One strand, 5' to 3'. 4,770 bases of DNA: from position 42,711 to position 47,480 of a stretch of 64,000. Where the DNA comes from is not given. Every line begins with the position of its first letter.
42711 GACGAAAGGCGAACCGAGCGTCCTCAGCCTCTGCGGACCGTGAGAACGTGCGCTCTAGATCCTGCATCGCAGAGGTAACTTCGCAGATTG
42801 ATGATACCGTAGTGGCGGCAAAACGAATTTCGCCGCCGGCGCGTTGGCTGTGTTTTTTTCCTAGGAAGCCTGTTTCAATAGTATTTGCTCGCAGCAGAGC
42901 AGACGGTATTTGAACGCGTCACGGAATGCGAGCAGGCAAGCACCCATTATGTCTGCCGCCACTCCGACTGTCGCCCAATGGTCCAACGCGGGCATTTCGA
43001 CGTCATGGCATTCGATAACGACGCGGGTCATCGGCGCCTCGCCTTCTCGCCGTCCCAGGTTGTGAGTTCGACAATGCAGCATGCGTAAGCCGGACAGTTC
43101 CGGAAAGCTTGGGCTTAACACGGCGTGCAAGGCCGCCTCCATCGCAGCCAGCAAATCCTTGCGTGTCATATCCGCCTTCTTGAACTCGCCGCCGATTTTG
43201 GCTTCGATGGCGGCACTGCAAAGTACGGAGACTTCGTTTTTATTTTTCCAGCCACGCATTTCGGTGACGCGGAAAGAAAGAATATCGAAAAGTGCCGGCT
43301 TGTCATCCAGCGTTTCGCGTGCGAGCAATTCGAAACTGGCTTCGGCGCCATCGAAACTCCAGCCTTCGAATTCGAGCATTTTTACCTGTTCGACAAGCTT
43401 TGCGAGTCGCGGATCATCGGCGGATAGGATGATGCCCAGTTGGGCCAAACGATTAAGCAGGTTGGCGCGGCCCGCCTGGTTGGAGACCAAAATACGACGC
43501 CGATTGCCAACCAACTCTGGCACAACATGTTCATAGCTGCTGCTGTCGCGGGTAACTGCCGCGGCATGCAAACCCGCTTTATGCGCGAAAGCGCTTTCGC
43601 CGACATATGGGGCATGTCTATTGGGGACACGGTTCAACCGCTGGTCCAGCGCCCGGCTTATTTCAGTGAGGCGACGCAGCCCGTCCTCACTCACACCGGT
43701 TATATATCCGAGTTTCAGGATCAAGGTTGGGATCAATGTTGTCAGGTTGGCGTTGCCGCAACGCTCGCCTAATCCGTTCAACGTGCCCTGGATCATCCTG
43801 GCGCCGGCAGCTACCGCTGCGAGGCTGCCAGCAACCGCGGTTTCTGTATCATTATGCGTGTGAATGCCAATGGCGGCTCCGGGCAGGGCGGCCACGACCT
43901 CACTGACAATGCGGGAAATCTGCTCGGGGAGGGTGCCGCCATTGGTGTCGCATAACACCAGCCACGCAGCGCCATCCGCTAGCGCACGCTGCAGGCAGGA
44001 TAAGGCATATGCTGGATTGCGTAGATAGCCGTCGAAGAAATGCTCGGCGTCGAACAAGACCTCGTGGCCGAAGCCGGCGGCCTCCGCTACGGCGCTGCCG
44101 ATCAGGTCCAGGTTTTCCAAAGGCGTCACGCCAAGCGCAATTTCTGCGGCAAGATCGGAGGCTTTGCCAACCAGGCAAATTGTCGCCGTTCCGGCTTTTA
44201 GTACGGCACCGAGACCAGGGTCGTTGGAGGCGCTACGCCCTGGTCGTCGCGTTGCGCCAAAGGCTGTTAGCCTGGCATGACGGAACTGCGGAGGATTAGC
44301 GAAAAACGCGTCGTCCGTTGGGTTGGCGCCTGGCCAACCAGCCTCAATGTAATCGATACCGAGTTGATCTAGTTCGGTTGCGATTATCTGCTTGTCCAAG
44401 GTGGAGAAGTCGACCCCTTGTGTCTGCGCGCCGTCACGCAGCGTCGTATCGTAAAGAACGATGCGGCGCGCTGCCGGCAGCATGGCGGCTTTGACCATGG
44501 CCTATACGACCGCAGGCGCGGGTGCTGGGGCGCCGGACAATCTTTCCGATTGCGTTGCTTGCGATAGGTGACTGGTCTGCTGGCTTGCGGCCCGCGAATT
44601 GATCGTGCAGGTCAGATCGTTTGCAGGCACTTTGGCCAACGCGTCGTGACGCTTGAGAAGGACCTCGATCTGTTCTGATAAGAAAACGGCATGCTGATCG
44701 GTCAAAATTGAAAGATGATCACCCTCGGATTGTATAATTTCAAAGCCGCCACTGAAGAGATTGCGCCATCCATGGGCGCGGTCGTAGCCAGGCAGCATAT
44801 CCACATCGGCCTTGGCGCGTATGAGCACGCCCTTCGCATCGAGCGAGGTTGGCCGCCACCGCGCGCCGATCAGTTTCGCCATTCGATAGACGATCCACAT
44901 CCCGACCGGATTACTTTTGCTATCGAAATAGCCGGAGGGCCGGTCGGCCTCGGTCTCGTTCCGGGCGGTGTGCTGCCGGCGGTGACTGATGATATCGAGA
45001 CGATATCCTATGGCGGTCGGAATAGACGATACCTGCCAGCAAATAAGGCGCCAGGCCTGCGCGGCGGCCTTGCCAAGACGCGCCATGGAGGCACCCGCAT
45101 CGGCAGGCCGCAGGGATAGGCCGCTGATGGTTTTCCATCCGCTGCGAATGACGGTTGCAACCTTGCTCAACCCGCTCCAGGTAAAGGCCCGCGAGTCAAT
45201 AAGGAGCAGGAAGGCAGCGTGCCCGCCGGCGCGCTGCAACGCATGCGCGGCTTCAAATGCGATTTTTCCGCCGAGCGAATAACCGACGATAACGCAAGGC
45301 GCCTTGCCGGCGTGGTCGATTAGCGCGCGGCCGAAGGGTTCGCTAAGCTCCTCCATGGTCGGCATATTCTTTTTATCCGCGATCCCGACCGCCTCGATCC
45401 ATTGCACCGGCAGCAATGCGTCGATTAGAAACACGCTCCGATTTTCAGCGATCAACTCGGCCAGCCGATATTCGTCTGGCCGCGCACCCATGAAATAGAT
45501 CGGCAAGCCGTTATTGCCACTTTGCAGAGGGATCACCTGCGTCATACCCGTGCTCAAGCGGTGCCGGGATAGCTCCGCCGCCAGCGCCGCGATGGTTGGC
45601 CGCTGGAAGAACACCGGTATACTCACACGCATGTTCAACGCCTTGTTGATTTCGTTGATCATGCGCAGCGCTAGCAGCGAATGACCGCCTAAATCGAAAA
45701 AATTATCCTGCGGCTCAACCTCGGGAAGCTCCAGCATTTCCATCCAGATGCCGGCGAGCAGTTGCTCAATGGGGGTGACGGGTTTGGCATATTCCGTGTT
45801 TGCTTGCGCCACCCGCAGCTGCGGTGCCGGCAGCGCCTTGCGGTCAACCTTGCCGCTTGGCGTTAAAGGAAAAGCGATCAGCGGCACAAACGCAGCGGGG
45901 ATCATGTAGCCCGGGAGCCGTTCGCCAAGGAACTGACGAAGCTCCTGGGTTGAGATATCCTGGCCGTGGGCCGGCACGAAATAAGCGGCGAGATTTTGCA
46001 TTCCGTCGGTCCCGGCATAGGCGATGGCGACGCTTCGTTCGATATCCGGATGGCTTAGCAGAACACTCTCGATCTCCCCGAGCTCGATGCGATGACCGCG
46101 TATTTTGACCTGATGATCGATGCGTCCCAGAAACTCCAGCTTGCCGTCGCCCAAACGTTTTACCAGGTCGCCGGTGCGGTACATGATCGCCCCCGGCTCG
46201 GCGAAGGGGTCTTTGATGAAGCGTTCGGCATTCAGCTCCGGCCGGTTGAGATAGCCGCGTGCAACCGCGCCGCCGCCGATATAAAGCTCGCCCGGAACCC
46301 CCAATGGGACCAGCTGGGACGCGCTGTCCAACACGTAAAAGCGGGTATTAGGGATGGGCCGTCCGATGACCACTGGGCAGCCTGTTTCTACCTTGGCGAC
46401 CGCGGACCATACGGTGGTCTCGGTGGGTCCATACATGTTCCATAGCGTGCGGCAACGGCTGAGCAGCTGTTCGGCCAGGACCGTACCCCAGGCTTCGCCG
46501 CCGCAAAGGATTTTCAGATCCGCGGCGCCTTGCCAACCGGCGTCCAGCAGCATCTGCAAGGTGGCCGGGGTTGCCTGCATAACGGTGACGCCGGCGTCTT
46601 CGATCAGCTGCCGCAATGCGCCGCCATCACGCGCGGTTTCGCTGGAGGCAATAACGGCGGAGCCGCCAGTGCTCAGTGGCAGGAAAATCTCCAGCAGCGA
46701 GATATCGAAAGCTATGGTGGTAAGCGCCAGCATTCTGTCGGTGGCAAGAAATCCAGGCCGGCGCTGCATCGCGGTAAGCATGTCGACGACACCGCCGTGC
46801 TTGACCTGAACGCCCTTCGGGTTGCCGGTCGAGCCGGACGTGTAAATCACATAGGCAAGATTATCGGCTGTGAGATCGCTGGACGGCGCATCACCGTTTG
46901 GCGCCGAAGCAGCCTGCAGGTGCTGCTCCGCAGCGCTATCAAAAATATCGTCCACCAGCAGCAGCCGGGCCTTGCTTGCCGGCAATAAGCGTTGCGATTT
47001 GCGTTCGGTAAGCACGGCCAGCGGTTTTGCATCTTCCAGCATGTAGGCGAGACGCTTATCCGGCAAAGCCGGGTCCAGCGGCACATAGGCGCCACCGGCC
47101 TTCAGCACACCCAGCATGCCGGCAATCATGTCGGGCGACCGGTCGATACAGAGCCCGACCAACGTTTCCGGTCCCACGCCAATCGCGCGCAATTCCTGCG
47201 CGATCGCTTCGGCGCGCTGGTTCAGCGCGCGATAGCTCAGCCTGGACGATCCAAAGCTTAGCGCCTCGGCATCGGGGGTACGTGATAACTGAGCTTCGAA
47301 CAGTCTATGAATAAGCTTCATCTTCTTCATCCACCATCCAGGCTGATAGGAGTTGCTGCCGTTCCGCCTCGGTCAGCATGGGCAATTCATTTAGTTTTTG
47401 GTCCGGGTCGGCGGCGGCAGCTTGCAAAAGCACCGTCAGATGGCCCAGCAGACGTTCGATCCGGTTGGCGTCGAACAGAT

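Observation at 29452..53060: Candidate new system: NRPS assembly line embedded in a Wzy-dependent polysaccharide locus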

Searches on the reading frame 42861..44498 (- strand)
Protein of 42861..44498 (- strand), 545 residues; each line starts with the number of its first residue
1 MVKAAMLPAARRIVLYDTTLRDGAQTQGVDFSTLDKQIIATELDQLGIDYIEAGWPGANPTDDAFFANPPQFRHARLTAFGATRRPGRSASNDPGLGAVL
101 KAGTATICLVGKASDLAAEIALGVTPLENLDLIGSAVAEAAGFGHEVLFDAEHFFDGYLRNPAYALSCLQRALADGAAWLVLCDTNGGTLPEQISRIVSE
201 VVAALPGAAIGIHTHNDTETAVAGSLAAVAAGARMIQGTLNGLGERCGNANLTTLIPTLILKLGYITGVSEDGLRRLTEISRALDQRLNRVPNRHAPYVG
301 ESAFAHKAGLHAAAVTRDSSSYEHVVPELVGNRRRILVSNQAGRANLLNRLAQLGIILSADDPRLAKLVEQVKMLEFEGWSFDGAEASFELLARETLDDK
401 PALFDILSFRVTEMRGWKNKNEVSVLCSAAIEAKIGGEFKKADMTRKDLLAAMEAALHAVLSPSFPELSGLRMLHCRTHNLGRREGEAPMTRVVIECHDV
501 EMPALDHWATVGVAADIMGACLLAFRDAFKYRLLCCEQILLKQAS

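Call 4: search_protein_families(library=pfam, proteins=[window:42861-44498:-])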
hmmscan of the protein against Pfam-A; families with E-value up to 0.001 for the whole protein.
window:42861-44498:- (545 aa): 2 families
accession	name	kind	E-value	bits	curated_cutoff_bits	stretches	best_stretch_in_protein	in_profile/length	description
PF00682.25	HMGL-like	-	2.5e-42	145.5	29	1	13-259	2-239/260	HMGL-like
PF22617.1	HCS_D2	-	2.6e-15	57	27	1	299-375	2-77/82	Homocitrate synthase post-HMGL domain-like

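Call 9: find_homologous_proteins(query=window:42861-44498:-)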
Query window:42861-44498:- (545 aa): 8000 proteins with E <= 0.001 among 8000 candidates; the best 120 are listed.
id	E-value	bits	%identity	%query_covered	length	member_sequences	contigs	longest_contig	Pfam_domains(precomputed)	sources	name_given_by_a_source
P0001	0.0e+0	1215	100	100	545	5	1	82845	PF22617.2,PF00682.26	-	-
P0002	0.0e+0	1046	86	100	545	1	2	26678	PF22617.2,PF00682.26,PF08502.16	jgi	jgi:2-isopropylmalate synthase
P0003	7.2e-287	970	79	100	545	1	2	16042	PF22617.2,PF00682.26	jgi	jgi:2-isopropylmalate synthase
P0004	1.9e-260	883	75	98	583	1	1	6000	PF22617.2,PF00682.26,PF08502.16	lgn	-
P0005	3.5e-260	882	74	98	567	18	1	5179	PF22617.2,PF00682.26,PF08502.16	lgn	-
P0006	1.8e-250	850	72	98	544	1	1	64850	PF22617.2,PF00682.26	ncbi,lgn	-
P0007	5.5e-248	842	72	98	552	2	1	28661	PF22617.2,PF00682.26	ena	-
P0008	1.0e-239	815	70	98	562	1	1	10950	PF22617.2,PF00682.26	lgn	-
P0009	3.8e-239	813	69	98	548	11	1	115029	PF22617.2,PF00682.26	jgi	jgi:2-isopropylmalate synthase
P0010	1.1e-236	805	69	97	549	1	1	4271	PF22617.2,PF00682.26,PF08502.16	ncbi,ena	-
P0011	1.3e-231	788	69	96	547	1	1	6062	PF22617.2,PF00682.26,PF08502.16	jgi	jgi:2-isopropylmalate synthase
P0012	2.9e-230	784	67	98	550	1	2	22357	PF22617.2,PF00682.26,PF08502.16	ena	-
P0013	3.3e-228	777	67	98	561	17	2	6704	PF22617.2,PF00682.26,PF08502.16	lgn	-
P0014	4.0e-228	777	68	96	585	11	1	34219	PF22617.2,PF00682.26,PF08502.16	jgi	-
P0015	8.1e-225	766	66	96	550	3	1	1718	PF22617.2,PF00682.26,PF08502.16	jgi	jgi:2-isopropylmalate synthase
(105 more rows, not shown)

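Call 10: search_protein_families(library=ncbifam, proteins=[window:42861-44498:-])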
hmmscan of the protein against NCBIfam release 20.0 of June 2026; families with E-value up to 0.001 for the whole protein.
window:42861-44498:- (545 aa): 22 families
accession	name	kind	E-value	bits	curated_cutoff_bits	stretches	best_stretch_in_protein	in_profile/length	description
TIGR00977.1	citramal_synth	equivalog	3.6e-158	527.1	450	1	13-535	2-519/526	citramalate synthase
NF002085.0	PRK00915.1-2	subfamily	5.3e-63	213.5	517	1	8-379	9-364/504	2-isopropylmalate synthase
TIGR02090.1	LEU1_arch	subfamily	5.8e-60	203.3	484.75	1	14-379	2-351/363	isopropylmalate/citramalate/homocitrate synthases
NF002086.0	PRK00915.1-3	equivalog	6.6e-56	189.8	532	1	10-421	4-409/516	2-isopropylmalate synthase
TIGR02146.1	LysS_fung_arch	equivalog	1.1e-52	179.4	413.55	1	16-373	2-343/344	homocitrate synthase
TIGR02660.1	nifV_homocitr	equivalog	2.4e-52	178.4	462.9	1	13-374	2-347/365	homocitrate synthase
NF041069.1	IPMS_Sufob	equivalog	2.7e-50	171.7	600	1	15-379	3-353/371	isopropylmalate synthase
NF002087.0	PRK00915.1-4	equivalog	1.6e-49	168.9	729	1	11-371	5-362/516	2-isopropylmalate synthase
TIGR00973.1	leuA_bact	equivalog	5.1e-49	167.1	598.7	1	12-375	1-360/494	2-isopropylmalate synthase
NF002088.0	PRK00915.1-5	equivalog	8.4e-47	159.8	697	1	11-377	2-364/514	2-isopropylmalate synthase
NF002084.0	PRK00915.1-1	equivalog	5.9e-42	143.9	748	1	11-425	3-412/523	2-isopropylmalate synthase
NF042433.1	CitmalDyn_Leptosp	equivalog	5.1e-41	140.8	950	1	10-372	5-361/514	(R)-citramalate synthase CimA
NF042434.1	IPMS_Lepto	equivalog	8.9e-35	120.3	500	1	11-362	4-358/374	2-isopropylmalate synthase LeuA2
NF006049.0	PRK08195.1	subfamily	7.9e-22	77.7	229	1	175-270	160-255/344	4-hyroxy-2-oxovalerate/4-hydroxy-2-oxopentanoic acid aldolase,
TIGR03217.1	4OH_2_O_val_ald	equivalog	7.5e-19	68.1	286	1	175-270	155-250/334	4-hydroxy-2-oxovalerate aldolase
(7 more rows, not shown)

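Call 11: find_encoding_contigs(protein=P0002, flank=10000, max_places=2)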
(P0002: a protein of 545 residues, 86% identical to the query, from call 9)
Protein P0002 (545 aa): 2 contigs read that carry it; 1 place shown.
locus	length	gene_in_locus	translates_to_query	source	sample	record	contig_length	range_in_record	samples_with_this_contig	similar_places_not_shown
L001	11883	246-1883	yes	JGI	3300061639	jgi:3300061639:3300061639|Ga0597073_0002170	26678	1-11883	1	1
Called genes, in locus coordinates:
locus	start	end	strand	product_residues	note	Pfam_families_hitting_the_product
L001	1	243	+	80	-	?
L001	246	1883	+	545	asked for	PF00682:HMGL-like, PF22617:HCS_D2, PF08502:LeuA_dimer (weak)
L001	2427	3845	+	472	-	PF00282:Pyridoxal_deC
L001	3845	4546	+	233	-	-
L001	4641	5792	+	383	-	PF13524:Glyco_trans_1_2 (faint), PF00534:Glycos_transf_1, PF13692:Glyco_trans_1_4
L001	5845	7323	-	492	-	PF01943:Polysacc_synt, PF13440:Polysacc_synt_3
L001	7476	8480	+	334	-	PF01501:Glyco_transf_8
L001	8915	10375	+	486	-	PF13727:CoA_binding_3, PF02397:Bac_transf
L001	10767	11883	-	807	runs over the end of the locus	PF02706:Wzz, PF13614:AAA_31 (faint), PF13807:GNVR, PF01656:CbiA (weak)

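Call 12: find_encoding_contigs(protein=P0006, flank=10000, max_places=2)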
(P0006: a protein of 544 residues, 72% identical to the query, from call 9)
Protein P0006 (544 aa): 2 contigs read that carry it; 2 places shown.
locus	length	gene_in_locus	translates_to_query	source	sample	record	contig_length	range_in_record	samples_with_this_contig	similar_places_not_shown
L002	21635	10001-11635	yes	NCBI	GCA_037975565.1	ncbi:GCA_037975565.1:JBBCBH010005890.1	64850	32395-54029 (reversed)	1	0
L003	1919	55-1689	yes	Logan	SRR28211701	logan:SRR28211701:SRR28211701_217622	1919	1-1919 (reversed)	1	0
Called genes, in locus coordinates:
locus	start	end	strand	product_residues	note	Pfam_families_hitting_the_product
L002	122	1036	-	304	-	PF00126:HTH_1, PF03466:LysR_substrate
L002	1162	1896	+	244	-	PF00106:adh_short, PF01370:Epimerase (weak), PF08659:KR, PF13561:adh_short_C2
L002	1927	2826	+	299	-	PF00106:adh_short, PF01370:Epimerase, PF08659:KR, PF13561:adh_short_C2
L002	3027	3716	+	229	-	PF17837:4PPT_N, PF01648:ACPS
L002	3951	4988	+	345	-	PF00501:AMP-binding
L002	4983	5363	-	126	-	-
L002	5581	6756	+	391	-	PF00550:PP-binding, PF00668:Condensation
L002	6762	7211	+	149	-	PF00668:Condensation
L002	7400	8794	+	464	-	PF00501:AMP-binding, PF13193:AMP-binding_C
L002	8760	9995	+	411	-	PF00550:PP-binding, PF00975:Thioesterase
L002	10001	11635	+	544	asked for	PF00682:HMGL-like, PF22617:HCS_D2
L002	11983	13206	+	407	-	PF13440:Polysacc_synt_3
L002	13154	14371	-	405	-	PF13692:Glyco_trans_1_4, PF13524:Glyco_trans_1_2 (weak), PF00534:Glycos_transf_1 (weak)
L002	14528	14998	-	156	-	PF00722:Glyco_hydro_16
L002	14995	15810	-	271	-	-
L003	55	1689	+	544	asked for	PF00682:HMGL-like, PF22617:HCS_D2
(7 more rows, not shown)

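Call 13: find_encoding_contigs(protein=P0009, flank=10000, max_places=2)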
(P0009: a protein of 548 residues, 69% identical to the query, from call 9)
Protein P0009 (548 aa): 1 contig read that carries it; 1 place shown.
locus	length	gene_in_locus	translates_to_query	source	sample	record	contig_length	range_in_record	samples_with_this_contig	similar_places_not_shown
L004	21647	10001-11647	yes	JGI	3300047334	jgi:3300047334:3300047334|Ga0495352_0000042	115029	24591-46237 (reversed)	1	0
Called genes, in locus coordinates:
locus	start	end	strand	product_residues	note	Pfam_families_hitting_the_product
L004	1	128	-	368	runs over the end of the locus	PF02563:Poly_export, PF22461:SLBB_2 (weak)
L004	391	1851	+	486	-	-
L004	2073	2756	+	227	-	PF00196:GerE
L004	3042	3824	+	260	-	PF17837:4PPT_N, PF01648:ACPS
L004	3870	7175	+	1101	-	PF00501:AMP-binding, PF13193:AMP-binding_C, PF00550:PP-binding, PF00668:Condensation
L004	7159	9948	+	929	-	PF00501:AMP-binding, PF13193:AMP-binding_C, PF00550:PP-binding, PF00975:Thioesterase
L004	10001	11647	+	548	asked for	PF00682:HMGL-like, PF22617:HCS_D2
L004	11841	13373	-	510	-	PF01943:Polysacc_synt, PF13440:Polysacc_synt_3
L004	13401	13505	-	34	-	-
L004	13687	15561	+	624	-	PF13360:PQQ_2 (faint)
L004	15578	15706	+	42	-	PF08042:PqqA (weak)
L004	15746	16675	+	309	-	PF12706:Lactamase_B_2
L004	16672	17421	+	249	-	PF03070:TENA_THI-4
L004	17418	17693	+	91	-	PF05402:PqqD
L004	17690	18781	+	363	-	PF04055:Radical_SAM, PF13186:SPASM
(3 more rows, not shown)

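Call 69: search_protein_families(library=pfam, proteins=[L001:3845-4546:+], max_evalue=0.01)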
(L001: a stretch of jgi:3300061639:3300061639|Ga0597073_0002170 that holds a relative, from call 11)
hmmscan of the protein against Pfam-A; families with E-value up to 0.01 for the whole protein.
L001:3845-4546:+ (233 aa): 0 families

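Call 84: search_protein_families(library=ncbifam, proteins=[L001:3845-4546:+], max_evalue=0.00001)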
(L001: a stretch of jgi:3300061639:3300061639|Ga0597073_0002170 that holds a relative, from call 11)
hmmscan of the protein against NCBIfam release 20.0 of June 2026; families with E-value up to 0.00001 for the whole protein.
L001:3845-4546:+ (233 aa): 0 families

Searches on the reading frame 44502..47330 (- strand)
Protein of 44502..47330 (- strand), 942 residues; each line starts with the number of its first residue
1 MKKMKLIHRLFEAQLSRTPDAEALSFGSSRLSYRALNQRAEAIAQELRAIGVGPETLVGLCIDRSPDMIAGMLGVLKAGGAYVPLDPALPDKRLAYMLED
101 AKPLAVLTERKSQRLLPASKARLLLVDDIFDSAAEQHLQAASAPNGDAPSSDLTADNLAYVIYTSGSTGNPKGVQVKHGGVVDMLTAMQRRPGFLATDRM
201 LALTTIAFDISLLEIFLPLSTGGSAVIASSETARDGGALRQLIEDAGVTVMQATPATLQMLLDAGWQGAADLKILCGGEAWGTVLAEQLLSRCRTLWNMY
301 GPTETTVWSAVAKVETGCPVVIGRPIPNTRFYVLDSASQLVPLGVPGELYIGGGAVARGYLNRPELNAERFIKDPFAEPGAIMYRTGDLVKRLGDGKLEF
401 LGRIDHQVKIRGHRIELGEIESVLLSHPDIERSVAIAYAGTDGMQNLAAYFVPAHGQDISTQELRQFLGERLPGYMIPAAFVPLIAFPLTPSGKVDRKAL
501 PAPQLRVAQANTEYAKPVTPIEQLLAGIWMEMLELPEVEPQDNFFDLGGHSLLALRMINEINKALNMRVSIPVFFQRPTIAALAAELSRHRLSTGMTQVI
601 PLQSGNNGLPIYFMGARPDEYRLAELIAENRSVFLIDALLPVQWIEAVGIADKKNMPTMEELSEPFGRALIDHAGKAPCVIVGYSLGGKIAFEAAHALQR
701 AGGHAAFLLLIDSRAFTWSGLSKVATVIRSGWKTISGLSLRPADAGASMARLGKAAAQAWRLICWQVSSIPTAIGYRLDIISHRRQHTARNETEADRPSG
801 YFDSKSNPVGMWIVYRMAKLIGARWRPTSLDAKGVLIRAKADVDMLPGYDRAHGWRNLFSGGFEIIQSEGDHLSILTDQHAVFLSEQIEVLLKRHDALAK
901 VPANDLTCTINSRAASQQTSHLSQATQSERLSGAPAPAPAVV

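Call 4: search_protein_families(library=pfam, proteins=[window:44502-47330:-])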
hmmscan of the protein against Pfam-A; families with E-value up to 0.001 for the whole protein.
window:44502-47330:- (942 aa): 4 families
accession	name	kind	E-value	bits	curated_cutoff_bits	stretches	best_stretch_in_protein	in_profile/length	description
PF00501.34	AMP-binding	-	1.7e-88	297.4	29.9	1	11-361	1-384/384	AMP-binding enzyme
PF00550.31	PP-binding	-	2.1e-15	57.2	20.8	1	524-586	2-66/67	Phosphopantetheine attachment site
PF00975.26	Thioesterase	-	2.3e-12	48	26.4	1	651-715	40-104/226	Thioesterase domain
PF13193.12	AMP-binding_C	-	7.9e-10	40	24.5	1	419-494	1-76/76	AMP-binding enzyme C-terminal domain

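Call 10: search_protein_families(library=ncbifam, proteins=[window:44502-47330:-])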
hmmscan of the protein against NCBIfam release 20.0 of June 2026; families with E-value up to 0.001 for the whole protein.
window:44502-47330:- (942 aa): 106 families (the best 25 are shown)
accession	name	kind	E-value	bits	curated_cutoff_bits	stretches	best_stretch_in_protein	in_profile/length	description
NF041803.1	NRPS_SolG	exception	3.7e-147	491.7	2200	1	6-585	562-1153/1163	solanimycin non-ribosomal peptide synthetase SolG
NF004282.0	PRK05691.1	subfamily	7.2e-147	490.2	4090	1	5-594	1131-1712/4334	non-ribosomal peptide synthase/polyketide synthase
TIGR01733.1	AA-adenyl-dom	subfamily_domain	7.4e-136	453.2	317.4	1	32-434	1-408/409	amino acid adenylation domain-containing protein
NF047350.1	aureusi_NRPS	equivalog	1.2e-127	427.1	2500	1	3-590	411-978/2373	aureusimine non-ribosomal peptide synthetase AusA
NF038078.1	NRPS_MxcG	equivalog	2.6e-113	379.6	2300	1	10-590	461-1044/1442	myxochelin non-ribosomal peptide synthetase MxcG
NF007605.2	PRK10252.1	equivalog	1.4e-112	377.3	2400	1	9-713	458-1166/1292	enterobactin non-ribosomal peptide synthetase EntF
NF003417.0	PRK04813.1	subfamily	2.7e-77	260.4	476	1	4-500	3-499/505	D-alanine--poly(phosphoribitol) ligase subunit DltA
TIGR03443.1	alpha_am_amid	equivalog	9.5e-77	258.5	1030.1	2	23-457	263-753/1390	L-aminoadipate-semialdehyde dehydrogenase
TIGR01734.1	D-ala-DACP-lig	equivalog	3.5e-72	243.6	559.85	1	6-500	2-498/504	D-alanine--poly(phosphoribitol) ligase subunit DltA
TIGR03098.1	ligase_PEP_1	hypoth_equivalog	3.2e-67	227.2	592.35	1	6-500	1-514/517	acyl-CoA ligase (AMP-forming), exosortase A system-associated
NF004837.0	PRK06187.1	subfamily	1.1e-66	225.2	476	1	3-502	6-520/531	long-chain-fatty-acid--CoA ligase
NF004511.1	PRK05852.1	equivalog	2.5e-51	174.9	650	1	8-500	2-500/505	FadD7 family fatty acid--CoA ligase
NF004822.0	PRK06178.1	equivalog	2.3e-45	155.3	782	2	132-501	189-564/571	acyl-CoA synthetase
NF052269.1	Staph_lig_FadD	equivalog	4.4e-45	154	650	1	29-500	26-489/499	long-chain-fatty-acid--CoA ligase FadD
TIGR01923.1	menE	equivalog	4.1e-41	141.2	330.15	1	32-500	1-442/442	o-succinylbenzoate--CoA ligase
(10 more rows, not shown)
